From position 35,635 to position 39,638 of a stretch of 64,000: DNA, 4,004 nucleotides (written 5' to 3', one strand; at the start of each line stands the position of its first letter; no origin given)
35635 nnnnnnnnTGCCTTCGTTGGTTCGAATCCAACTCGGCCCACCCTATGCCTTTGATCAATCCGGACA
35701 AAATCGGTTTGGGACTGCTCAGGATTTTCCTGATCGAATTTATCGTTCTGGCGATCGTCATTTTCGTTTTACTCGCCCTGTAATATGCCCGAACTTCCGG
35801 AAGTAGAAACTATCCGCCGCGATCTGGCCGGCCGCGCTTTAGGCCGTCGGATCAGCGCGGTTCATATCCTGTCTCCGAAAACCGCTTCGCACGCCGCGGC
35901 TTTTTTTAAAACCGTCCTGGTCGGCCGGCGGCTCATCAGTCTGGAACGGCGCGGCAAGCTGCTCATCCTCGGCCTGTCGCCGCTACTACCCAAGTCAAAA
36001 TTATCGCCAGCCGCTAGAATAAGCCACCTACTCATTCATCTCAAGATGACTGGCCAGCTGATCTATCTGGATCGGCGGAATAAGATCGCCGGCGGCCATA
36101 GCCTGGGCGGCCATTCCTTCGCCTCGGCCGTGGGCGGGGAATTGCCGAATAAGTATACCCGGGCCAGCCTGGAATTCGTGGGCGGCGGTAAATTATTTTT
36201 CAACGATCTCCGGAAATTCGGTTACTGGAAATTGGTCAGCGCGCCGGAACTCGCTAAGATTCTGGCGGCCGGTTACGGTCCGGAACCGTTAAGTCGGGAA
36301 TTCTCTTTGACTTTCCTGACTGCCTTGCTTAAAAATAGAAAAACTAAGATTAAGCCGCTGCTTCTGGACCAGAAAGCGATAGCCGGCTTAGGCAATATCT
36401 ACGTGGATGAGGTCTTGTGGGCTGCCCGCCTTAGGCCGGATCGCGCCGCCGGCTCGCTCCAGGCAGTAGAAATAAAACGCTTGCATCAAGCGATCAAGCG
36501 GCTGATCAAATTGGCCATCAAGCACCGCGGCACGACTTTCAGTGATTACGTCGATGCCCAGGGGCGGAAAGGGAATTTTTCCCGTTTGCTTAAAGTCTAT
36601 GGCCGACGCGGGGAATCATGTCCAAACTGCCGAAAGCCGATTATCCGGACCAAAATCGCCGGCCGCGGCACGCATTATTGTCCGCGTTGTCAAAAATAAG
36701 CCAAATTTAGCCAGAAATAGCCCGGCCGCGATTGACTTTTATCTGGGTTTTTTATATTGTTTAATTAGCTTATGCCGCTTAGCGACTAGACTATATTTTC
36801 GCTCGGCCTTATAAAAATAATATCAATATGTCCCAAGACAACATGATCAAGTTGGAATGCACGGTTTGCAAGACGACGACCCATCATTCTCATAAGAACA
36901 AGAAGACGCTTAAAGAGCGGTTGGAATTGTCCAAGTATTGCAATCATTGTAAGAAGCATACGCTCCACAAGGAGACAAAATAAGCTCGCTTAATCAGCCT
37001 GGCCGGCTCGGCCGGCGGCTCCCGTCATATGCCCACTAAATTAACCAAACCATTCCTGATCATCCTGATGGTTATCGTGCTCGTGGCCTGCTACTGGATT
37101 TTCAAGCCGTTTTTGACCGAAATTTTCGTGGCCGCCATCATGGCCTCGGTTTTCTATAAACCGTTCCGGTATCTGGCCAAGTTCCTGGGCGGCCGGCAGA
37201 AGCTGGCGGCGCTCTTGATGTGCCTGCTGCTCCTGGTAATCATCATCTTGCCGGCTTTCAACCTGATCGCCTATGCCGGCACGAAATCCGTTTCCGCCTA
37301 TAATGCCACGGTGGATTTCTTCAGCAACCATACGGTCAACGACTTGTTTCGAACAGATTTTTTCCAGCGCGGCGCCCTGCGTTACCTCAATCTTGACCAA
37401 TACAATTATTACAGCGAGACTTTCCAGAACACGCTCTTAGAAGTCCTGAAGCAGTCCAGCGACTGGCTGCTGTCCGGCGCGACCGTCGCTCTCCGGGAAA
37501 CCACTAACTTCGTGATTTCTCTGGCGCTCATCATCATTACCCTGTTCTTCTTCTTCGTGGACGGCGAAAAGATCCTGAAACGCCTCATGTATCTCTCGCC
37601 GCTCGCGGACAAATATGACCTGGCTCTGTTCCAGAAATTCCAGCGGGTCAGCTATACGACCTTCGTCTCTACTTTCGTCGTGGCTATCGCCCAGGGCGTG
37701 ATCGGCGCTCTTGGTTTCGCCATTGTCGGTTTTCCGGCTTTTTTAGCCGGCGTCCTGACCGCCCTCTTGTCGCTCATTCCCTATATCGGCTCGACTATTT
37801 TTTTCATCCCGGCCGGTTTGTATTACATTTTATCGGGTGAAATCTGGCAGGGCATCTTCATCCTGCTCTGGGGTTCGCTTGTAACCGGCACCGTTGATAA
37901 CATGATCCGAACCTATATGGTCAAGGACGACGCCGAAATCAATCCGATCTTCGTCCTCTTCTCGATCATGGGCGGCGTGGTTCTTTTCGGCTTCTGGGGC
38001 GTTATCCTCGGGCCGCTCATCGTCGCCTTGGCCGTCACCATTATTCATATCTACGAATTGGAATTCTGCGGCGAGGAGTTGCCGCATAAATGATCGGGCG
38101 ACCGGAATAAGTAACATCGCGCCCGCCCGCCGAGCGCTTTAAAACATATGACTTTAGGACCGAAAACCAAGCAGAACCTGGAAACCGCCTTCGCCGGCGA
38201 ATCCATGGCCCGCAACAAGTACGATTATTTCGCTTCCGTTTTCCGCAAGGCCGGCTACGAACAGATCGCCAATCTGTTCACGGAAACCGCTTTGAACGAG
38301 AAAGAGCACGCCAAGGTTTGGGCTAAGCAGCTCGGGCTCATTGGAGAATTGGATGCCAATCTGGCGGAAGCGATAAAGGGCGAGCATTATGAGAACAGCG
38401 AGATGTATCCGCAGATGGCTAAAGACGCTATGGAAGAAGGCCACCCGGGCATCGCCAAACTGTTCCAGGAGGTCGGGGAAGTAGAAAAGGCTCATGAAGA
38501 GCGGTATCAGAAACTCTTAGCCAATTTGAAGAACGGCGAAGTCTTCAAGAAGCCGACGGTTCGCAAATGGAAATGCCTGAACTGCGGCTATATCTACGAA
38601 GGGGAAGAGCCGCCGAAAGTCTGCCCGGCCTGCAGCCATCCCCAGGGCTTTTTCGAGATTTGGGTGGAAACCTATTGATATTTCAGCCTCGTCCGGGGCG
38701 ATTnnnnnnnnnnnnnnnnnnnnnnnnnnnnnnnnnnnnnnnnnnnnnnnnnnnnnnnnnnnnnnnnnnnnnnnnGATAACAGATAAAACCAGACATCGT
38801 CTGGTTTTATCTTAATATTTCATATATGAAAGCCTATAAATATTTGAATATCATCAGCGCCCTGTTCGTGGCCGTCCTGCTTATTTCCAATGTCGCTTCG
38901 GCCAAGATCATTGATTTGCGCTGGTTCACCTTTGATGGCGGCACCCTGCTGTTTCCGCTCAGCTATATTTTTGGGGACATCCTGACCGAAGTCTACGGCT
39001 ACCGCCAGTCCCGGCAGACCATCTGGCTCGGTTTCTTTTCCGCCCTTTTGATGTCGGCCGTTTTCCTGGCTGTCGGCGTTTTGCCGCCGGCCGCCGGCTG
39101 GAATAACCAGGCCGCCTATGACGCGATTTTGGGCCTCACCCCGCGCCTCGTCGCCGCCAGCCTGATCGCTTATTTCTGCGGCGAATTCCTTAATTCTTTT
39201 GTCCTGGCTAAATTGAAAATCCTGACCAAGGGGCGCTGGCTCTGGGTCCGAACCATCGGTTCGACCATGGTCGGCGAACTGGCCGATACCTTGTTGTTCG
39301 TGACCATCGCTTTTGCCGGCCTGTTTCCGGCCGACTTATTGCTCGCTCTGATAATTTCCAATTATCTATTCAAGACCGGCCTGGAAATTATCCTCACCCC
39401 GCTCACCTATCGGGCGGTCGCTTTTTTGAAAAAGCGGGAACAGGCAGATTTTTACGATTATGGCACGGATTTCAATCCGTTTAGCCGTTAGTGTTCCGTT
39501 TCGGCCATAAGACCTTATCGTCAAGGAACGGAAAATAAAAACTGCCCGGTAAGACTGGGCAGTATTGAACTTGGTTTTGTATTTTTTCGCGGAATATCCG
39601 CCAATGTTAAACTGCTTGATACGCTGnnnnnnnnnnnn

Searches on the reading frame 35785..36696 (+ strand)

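Call 71: search_protein_families(library=pfam, proteins=[window:35785-36696:+], max_evalue=0.0001)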
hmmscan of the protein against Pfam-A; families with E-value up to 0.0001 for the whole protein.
window:35785-36696:+ (304 aa): 3 families
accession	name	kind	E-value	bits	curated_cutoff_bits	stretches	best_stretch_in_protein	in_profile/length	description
PF06831.19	H2TH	-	3.4e-28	97.9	34.7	1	165-253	2-90/93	Formamidopyrimidine-DNA glycosylase H2TH domain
PF01149.29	Fapy_DNA_glyco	-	2.1e-26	93.3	25.5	1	1-148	1-117/117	Formamidopyrimidine-DNA glycosylase N-terminal domain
PF06827.20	zf-FPG_IleRS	-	4.7e-09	36.3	21.3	1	276-304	1-29/30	Zinc finger found in FPG and IleRS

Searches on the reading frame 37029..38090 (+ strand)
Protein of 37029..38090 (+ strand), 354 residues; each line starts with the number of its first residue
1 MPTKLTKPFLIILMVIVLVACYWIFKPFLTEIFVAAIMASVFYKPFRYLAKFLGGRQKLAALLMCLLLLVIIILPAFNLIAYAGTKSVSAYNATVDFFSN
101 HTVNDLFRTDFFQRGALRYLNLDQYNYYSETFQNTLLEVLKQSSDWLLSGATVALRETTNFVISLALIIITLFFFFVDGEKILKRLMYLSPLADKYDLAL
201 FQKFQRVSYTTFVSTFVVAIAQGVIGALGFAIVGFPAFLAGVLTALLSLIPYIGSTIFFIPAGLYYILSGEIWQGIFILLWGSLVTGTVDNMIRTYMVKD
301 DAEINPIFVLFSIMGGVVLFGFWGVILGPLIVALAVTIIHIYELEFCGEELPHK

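Call 72: search_protein_families(library=pfam, proteins=[window:37029-38090:+], max_evalue=0.0001)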
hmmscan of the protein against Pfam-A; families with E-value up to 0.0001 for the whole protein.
window:37029-38090:+ (354 aa): 1 family
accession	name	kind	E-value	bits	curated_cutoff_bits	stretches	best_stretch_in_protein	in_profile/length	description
PF01594.21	AI-2E_transport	-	1.5e-47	162.8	34.3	1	10-342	3-326/327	AI-2E family transporter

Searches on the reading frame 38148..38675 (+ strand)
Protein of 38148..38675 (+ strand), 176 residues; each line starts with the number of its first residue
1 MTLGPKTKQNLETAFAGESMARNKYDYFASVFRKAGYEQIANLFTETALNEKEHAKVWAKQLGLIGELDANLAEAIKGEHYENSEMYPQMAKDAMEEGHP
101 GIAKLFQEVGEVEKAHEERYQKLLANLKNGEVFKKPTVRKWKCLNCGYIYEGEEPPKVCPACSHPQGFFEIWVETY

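Call 72: search_protein_families(library=pfam, proteins=[window:38148-38675:+], max_evalue=0.0001)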
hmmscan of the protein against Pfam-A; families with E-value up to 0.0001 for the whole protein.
window:38148-38675:+ (176 aa): 4 families
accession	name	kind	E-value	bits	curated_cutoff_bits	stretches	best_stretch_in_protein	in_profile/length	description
PF02915.23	Rubrerythrin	-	5.3e-27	95.3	22.8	1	10-124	2-137/137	Rubrerythrin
PF21349.2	RUBY_RBDX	-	6.2e-14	51.6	26.5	1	141-170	1-30/30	Rubrerythrin, rubredoxin-like domain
PF00210.30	Ferritin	-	2.9e-08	34.2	24.5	1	10-128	3-140/142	Ferritin-like domain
PF23458.2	DUF7130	-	6.6e-05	23.2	35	0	113-174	27-88/89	Domain of unknown function (DUF7130)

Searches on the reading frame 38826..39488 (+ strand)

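Call 72: search_protein_families(library=pfam, proteins=[window:38826-39488:+], max_evalue=0.0001)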
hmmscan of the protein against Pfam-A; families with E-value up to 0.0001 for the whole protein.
window:38826-39488:+ (221 aa): 1 family
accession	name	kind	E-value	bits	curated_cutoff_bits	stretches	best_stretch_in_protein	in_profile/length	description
PF02592.20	Vut_1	-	7e-55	186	27.2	1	37-196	1-151/152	Putative vitamin uptake transporter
